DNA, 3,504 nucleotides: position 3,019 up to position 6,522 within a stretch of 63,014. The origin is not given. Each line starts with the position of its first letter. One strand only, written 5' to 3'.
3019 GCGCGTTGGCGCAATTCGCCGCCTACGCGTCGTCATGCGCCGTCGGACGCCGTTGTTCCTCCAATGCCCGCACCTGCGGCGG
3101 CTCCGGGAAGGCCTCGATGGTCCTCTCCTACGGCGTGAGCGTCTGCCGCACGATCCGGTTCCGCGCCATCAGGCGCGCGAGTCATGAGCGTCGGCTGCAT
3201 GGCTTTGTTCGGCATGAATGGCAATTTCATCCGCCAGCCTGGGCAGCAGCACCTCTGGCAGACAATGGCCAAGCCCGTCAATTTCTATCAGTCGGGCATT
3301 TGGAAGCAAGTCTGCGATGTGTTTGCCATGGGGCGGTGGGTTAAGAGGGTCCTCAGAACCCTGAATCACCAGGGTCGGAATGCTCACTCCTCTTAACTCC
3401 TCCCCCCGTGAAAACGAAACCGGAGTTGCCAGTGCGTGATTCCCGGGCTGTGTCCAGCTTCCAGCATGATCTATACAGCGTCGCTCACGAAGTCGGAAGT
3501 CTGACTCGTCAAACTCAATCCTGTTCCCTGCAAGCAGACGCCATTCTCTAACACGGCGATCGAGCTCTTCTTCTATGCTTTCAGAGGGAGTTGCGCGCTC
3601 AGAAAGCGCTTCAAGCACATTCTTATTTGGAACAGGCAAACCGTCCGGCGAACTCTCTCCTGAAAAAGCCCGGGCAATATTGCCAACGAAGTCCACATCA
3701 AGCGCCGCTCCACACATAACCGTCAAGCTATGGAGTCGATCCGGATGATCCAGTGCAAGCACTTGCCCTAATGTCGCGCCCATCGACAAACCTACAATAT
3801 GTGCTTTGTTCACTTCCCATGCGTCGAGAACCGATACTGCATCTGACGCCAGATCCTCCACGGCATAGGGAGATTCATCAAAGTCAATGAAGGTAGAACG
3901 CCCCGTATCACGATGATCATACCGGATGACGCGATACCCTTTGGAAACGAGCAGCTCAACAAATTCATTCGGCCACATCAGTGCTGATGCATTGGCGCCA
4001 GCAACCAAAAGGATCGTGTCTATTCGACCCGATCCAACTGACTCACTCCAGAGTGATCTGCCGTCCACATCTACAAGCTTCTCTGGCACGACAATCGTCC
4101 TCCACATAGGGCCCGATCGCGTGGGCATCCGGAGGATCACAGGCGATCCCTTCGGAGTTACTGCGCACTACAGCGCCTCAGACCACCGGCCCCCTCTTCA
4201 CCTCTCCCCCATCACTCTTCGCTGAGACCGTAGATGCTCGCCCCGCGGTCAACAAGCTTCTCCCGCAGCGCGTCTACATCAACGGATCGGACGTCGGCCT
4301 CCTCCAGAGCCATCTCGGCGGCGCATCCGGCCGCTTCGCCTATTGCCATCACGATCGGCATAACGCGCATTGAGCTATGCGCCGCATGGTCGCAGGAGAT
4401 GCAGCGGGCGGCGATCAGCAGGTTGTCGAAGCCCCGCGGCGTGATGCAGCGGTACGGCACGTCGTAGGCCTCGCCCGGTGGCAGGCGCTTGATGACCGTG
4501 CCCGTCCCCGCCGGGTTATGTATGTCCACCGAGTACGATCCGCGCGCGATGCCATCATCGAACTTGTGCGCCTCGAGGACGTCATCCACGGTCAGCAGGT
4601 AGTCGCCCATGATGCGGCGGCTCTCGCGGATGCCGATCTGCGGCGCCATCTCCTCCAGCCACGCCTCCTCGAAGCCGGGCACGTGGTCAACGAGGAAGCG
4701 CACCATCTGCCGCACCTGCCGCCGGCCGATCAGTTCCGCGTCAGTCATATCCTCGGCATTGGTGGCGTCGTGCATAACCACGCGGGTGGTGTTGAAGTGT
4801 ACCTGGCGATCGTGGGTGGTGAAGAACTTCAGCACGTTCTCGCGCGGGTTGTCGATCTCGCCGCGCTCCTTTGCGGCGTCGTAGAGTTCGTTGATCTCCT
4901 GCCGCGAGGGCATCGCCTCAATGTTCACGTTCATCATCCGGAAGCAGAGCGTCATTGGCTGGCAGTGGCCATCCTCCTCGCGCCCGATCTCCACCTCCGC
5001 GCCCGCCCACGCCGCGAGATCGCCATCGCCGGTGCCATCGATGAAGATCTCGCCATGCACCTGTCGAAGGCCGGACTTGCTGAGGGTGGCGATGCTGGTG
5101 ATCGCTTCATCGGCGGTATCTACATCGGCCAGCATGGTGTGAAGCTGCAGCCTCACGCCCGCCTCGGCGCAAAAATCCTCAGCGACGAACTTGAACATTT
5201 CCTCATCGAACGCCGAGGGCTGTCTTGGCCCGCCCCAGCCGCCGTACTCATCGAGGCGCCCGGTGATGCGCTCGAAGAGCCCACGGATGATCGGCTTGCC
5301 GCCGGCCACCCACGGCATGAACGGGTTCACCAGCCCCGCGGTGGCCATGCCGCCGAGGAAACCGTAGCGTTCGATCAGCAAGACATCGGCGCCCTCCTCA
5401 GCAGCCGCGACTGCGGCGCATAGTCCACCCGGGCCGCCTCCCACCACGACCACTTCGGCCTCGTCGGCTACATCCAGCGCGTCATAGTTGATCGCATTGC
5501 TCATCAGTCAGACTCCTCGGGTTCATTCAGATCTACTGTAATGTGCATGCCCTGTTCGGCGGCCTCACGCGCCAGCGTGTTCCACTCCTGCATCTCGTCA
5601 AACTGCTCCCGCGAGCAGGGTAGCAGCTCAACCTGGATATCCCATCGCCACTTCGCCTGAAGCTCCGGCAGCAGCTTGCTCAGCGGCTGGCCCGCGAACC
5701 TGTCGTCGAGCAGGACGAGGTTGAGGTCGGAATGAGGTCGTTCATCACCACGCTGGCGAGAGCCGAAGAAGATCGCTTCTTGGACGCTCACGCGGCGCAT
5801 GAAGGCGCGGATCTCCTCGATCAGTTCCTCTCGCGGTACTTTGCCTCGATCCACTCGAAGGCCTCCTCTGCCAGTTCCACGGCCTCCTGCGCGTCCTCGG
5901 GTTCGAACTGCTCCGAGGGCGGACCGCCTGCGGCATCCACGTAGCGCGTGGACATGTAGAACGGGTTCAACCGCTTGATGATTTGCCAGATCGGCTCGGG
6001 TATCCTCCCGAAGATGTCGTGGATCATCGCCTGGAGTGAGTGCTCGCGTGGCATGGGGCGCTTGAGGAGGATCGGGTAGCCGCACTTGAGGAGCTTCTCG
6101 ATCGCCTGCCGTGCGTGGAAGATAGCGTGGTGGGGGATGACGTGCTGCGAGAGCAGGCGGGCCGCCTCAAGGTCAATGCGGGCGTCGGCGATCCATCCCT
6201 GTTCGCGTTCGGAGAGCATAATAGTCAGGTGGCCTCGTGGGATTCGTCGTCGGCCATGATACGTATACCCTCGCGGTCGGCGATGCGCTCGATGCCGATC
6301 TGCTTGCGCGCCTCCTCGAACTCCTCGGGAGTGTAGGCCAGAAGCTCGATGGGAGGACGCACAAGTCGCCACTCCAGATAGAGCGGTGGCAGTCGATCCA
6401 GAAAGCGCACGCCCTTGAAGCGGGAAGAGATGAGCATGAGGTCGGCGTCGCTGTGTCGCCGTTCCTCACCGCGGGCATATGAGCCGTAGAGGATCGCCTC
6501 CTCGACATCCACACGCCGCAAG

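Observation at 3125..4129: Solitary integron-like gene cassette (attC) with no integrase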

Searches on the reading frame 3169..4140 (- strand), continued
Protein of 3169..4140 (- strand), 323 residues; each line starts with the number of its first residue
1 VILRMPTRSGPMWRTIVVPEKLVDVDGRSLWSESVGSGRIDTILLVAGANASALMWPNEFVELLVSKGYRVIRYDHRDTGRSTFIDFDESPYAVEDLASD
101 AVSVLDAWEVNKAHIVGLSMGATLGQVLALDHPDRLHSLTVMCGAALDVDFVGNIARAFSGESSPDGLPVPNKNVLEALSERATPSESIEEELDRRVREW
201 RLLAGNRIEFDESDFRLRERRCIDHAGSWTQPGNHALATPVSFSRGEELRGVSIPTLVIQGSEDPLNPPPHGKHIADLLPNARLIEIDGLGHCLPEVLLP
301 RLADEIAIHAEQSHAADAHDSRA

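Call 19: find_encoding_contigs(protein=P0014, flank=6000, max_places=3)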
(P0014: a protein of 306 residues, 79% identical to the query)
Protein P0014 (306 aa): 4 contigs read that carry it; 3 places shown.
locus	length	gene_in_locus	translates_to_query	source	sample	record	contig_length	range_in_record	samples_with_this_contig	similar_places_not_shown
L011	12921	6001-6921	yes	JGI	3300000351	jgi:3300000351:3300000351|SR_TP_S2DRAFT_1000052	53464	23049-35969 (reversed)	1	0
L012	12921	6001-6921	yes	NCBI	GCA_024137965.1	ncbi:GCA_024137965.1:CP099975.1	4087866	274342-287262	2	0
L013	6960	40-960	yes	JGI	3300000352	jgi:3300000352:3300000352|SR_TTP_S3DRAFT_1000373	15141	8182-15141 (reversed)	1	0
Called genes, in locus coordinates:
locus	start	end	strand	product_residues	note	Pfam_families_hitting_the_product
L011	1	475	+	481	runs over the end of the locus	-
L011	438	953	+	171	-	-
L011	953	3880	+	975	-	PF11130:TraC_F_IV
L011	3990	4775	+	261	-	PF17194:AbiEi_3_N, PF13338:AbiEi_4, PF11459:AbiEi_3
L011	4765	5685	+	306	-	PF08843:AbiEii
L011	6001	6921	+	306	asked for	PF12146:Hydrolase_4, PF00561:Abhydrolase_1, PF12697:Abhydrolase_6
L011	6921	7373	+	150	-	PF00903:Glyoxalase, PF18029:Glyoxalase_6 (faint)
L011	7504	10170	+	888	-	PF02463:SMC_N (faint)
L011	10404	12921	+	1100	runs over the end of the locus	PF00270:DEAD, PF04851:ResIII, PF18766:SWI2_SNF2 (weak)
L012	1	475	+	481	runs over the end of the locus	-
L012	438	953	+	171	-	-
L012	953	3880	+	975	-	PF11130:TraC_F_IV, PF19044:P-loop_TraG (faint)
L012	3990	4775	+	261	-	PF17194:AbiEi_3_N, PF13338:AbiEi_4 (weak), PF11459:AbiEi_3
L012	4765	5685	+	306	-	PF08843:AbiEii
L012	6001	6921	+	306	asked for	PF12146:Hydrolase_4, PF00561:Abhydrolase_1, PF12697:Abhydrolase_6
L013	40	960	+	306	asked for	PF12146:Hydrolase_4, PF00561:Abhydrolase_1, PF12697:Abhydrolase_6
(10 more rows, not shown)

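Call 33: search_protein_families(library=ncbifam, proteins=[L008:3553-4530:-, window:3169-4089:-], max_evalue=0.001)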
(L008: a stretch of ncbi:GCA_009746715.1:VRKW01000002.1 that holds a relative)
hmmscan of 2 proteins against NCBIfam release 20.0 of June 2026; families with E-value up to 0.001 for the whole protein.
L008:3553-4530:- (325 aa): 13 families
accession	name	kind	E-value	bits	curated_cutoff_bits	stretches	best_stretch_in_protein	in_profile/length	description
TIGR02249.1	integrase_gron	subfamily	4.8e-127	423.7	265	1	6-321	2-315/315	integron integrase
NF011946.0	PRK15417.1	equivalog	4.4e-88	295.7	435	1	4-321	15-330/337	integron integrase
NF040815.2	recomb_XerA_Arch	equivalog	7.4e-49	166.7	220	2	238-307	186-255/263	site-specific tyrosine recombinase/integron integrase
TIGR02225.1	recomb_XerD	equivalog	3.5e-41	141.4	329.6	2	238-308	206-276/290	site-specific tyrosine recombinase XerD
TIGR02224.1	recomb_XerC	equivalog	3.6e-40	138.2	335.15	2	239-306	210-277/295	tyrosine recombinase XerC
NF001399.0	PRK00283.1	subfamily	6.3e-37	127.4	279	1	34-308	38-285/300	tyrosine recombinase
NF002331.0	PRK01287.1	subfamily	2.4e-31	109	371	2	242-307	247-313/365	site-specific tyrosine recombinase XerC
NF003462.0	PRK05084.1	equivalog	2.6e-20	72.4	267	2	238-309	278-347/360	tyrosine recombinase XerS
NF007370.0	PRK09870.1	subfamily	6.7e-09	35.7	221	1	254-305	127-178/200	tyrosine-type DNA invertase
NF007371.0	PRK09871.1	subfamily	1.4e-07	31.3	222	1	250-305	118-173/198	tyrosine-type DNA invertase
NF002685.0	PRK02436.1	equivalog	2.1e-06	27.8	178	1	6-183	2-172/245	site-specific tyrosine recombinase XerD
NF040693.1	recomb_GmtY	equivalog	0.0002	20.7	340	0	265-305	391-431/441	gamma-mobile-trio recombinase GmtY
NF041502.1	integrase_1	equivalog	0.00037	19.3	350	0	237-307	284-361/484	site-specific integrase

window:3169-4089:- (306 aa): 28 families (the best 25 are shown)
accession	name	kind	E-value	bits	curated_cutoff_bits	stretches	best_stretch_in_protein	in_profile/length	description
NF052610.1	macro_16_ester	equivalog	2.9e-57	194.2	420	1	1-279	1-266/281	alpha/beta fold macrolide esterase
NF053683.1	esterase_mleBRB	exception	1.5e-47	162.5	585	1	1-280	1-263/280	BRB family alpha/beta fold macrolide esterase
NF053684.1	esterase_mleBCA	exception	1.9e-42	145.4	570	1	1-275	1-263/281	BCA family alpha/beta fold macrolide esterase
NF041759.1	mac_hydro_EstT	equivalog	3.2e-42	144.6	450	1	3-290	2-274/278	macrolide hydrolase EstT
NF053693.1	esterase_mleCBF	exception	4.7e-42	144.3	564.5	1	1-277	1-262/279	CBF family alpha/beta fold macrolide esterase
NF033124.1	estX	equivalog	1e-39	136.4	600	2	1-129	1-129/280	macrolide esterase EstX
TIGR02427.1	protocat_pcaD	equivalog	7.7e-29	100.8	255.85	2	34-129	24-114/251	3-oxoadipate enol-lactonase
NF051488.1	bifunc_PcaDC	exception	1.9e-28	99.7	390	2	27-129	16-113/375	bifunctional 3-oxoadipate enol-lactonase/4-carboxymuconolactone decarboxylase PcaDC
NF051487.1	bifunc_PcaCD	exception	9.7e-21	74.3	430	1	24-124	173-268/413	bifunctional 4-carboxymuconolactone decarboxylase/3-oxoadipate enol-lactonase PcaCD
TIGR03611.1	RutD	equivalog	5.3e-18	65.3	238.5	1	24-127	14-113/258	pyrimidine utilization protein D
NF058673.1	LipAdnlyCyLipJMY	equivalog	2.7e-14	52.7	800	1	52-130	62-139/449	bifunctional lipase/adenylate cyclase LipJ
TIGR03056.1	bchO_mg_che_rel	equivalog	5.2e-13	48.6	172.55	2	5-131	10-131/278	alpha/beta fold hydrolase BchO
NF011457.0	PRK14875.1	equivalog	1.5e-12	47.2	307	1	6-142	115-250/372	acetoin dehydrogenase dihydrolipoyllysine-residue acetyltransferase subunit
NF050089.1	i_nPHAscl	equivalog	1.8e-12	47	300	1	23-127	18-117/288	intracellular short-chain-length polyhydroxyalkanoate depolymerase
TIGR03343.1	biphenyl_bphD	equivalog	5.1e-12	45.6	462.15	1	20-131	27-138/282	2-hydroxy-6-oxo-6-phenylhexa-2,4-dienoate hydrolase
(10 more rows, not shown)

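Call 47: find_encoding_contigs(protein=P0037, flank=5000, max_places=2)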
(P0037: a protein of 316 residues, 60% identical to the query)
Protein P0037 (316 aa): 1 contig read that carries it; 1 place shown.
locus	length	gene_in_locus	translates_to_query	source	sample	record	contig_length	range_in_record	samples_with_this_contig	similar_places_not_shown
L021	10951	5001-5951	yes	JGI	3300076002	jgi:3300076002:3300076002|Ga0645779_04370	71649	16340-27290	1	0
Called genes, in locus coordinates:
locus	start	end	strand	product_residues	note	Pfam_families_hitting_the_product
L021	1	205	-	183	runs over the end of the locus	PF02627:CMD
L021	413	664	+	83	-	-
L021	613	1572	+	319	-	PF00656:Peptidase_C14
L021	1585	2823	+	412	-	PF01757:Acyl_transf_3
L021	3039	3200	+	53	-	-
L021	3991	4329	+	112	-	PF06983:3-dmu-9_3-mt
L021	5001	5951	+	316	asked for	PF00561:Abhydrolase_1, PF12146:Hydrolase_4 (weak), PF12697:Abhydrolase_6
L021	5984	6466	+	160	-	-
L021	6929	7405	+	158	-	PF13302:Acetyltransf_3 (faint), PF13673:Acetyltransf_10, PF00583:Acetyltransf_1, PF13508:Acetyltransf_7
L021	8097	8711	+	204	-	PF00313:CSD, PF06961:DUF1294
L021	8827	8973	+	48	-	-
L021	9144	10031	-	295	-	-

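Call 48: find_encoding_contigs(protein=P0031, flank=5000, max_places=2)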
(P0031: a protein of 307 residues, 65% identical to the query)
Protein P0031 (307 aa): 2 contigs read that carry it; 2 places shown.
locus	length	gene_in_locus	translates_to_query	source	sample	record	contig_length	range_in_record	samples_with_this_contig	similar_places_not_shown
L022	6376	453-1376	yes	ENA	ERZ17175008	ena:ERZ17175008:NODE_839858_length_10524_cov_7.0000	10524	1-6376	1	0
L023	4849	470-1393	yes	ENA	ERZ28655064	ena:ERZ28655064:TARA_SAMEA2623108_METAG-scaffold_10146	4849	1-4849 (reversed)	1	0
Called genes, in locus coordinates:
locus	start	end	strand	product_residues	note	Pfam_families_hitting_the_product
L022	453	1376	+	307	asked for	PF12146:Hydrolase_4 (weak), PF00561:Abhydrolase_1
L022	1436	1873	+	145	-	PF00583:Acetyltransf_1, PF13673:Acetyltransf_10, PF13508:Acetyltransf_7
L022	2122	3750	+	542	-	PF08269:dCache_2, PF17200:sCache_2, PF17201:Cache_3-Cache_2, PF00015:MCPsignal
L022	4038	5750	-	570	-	PF02776:TPP_enzyme_N, PF00205:TPP_enzyme_M, PF02775:TPP_enzyme_C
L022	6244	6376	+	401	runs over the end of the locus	PF06433:Me-amine-dh_H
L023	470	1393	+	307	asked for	PF12146:Hydrolase_4 (weak), PF00561:Abhydrolase_1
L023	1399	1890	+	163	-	PF00583:Acetyltransf_1, PF13673:Acetyltransf_10, PF13508:Acetyltransf_7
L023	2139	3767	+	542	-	PF08269:dCache_2, PF17200:sCache_2, PF17201:Cache_3-Cache_2, PF00015:MCPsignal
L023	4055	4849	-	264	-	?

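Call 53: search_solved_structures(query=window:3169-4089:-, max_evalue=0.00001)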
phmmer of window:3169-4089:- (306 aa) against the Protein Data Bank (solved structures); distinct sequences matched with E-value up to 0.00001: 81 (the best 60 are shown).
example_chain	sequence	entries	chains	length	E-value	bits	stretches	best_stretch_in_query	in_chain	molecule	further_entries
1q0r_A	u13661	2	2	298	3.3e-86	292.6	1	2-294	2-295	aclacinomycin methylesterase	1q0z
11tv_D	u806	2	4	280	7.6e-40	140.3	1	1-287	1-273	alpha/beta-hydrolase macrolide esterase EstX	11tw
11tu_A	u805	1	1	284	1.3e-37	132.9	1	1-275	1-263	alpha/beta-hydrolase macrolide esterase EstT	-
11ts_A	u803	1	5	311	4.3e-35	124.7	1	1-278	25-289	alpha/beta-hydrolase macrolide esterase EstT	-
8pzg_A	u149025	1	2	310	2.9e-32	115.4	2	9-128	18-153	ORF17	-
11tt_A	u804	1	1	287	4.9e-29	104.8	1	11-289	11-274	alpha/beta-hydrolase macrolide esterase EstT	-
6eb3_A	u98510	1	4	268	2.9e-21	79.3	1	8-276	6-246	Est1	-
8v16_C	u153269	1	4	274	3e-21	79.3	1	7-276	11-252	Esterase 1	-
2xua_A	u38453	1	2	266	1.4e-16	63.9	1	26-130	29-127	3-OXOADIPATE ENOL-LACTONASE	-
3om8_A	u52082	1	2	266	4.1e-16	62.4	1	9-124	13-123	Probable hydrolase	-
3e3a_A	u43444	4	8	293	6.8e-15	58.4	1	20-126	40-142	POSSIBLE PEROXIDASE BPOC | putative Bromoperoxidase | protein Rv0554, putative Bromoperoxidase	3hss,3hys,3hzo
7ld8_A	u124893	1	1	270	7e-15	58.3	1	20-126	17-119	Putative non-heme bromoperoxidase BpoC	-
3qvm_A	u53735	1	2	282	3.7e-13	52.7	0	20-151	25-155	Olei00960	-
5egn_A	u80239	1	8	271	5e-13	52.2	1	6-133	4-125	Esterase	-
1wom_A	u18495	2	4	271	7.7e-11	45.1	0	19-127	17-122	Sigma factor sigB regulation protein rsbQ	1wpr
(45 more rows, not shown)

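Call 69: search_solved_structures(query=window:3169-4089:-, max_evalue=1e-30, show_alignments=2)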
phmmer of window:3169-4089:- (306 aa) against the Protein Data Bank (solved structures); distinct sequences matched with E-value up to 1e-30: 5.
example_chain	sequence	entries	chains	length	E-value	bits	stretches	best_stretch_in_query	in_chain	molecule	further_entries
1q0r_A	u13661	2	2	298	3.3e-86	292.6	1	2-294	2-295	aclacinomycin methylesterase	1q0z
11tv_D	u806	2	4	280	7.6e-40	140.3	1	1-287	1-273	alpha/beta-hydrolase macrolide esterase EstX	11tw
11tu_A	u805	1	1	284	1.3e-37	132.9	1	1-275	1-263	alpha/beta-hydrolase macrolide esterase EstT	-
11ts_A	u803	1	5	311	4.3e-35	124.7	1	1-278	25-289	alpha/beta-hydrolase macrolide esterase EstT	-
8pzg_A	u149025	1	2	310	2.9e-32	115.4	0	9-128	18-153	ORF17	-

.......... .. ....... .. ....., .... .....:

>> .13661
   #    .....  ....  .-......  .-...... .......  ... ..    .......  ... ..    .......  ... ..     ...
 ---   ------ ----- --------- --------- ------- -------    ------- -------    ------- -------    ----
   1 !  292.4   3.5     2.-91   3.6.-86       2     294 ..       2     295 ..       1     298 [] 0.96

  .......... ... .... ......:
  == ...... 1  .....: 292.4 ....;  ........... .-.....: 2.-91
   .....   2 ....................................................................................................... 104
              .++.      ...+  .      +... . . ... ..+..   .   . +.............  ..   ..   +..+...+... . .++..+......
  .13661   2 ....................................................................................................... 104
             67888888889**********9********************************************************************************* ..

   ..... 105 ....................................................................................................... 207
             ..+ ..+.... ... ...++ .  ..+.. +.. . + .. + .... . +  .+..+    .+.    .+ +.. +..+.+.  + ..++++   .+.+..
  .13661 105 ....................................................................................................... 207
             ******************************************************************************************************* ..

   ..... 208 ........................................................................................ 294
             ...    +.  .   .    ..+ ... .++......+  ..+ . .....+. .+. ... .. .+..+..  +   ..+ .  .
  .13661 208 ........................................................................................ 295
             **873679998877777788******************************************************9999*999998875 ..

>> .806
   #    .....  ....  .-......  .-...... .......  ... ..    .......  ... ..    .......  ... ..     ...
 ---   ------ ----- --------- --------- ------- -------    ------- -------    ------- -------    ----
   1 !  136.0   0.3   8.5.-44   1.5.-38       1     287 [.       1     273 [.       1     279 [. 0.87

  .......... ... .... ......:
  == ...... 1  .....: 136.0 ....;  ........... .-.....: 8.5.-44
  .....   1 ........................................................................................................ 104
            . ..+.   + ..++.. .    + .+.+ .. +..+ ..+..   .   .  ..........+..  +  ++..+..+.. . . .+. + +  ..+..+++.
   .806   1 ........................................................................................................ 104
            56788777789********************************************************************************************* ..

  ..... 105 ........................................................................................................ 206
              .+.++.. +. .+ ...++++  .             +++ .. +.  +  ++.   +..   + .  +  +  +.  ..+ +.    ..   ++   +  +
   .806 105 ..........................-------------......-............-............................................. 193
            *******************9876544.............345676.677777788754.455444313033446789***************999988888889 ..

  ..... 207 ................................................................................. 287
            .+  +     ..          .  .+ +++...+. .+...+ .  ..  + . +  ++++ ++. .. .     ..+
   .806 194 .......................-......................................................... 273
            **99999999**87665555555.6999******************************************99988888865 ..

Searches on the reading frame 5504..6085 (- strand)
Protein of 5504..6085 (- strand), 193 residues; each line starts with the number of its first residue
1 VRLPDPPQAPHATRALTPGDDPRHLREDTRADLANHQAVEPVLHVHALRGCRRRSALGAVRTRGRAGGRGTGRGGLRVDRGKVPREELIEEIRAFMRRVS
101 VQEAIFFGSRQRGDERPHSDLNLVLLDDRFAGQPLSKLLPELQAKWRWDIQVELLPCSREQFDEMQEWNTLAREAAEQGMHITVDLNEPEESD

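Call 10: search_protein_families(library=pfam, proteins=[window:5504-6085:-], max_evalue=0.01)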
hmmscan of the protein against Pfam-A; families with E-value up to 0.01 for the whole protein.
window:5504-6085:- (193 aa): 2 families
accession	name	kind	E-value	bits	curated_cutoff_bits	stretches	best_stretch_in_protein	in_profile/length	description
PF18765.7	Polbeta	-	0.0011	19.6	26.9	1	92-129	3-41/93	Polymerase beta, Nucleotidyltransferase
PF01909.29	NTP_transf_2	-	0.0014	19.4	21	1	90-130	2-43/93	Nucleotidyltransferase domain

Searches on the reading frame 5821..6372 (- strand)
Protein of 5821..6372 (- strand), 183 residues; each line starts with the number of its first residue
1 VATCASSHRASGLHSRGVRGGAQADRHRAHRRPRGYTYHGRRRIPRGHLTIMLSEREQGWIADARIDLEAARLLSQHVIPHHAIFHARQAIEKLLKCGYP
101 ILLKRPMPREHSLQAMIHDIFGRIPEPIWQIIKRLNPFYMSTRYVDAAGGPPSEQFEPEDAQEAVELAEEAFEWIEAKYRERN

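Call 10: search_protein_families(library=pfam, proteins=[window:5821-6372:-], max_evalue=0.01)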
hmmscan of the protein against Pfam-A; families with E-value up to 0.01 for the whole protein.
window:5821-6372:- (183 aa): 1 family
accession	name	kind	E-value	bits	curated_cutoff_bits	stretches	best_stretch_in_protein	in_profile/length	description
PF05168.19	HEPN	-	1.4e-17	64.3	22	1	59-176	3-115/117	HEPN domain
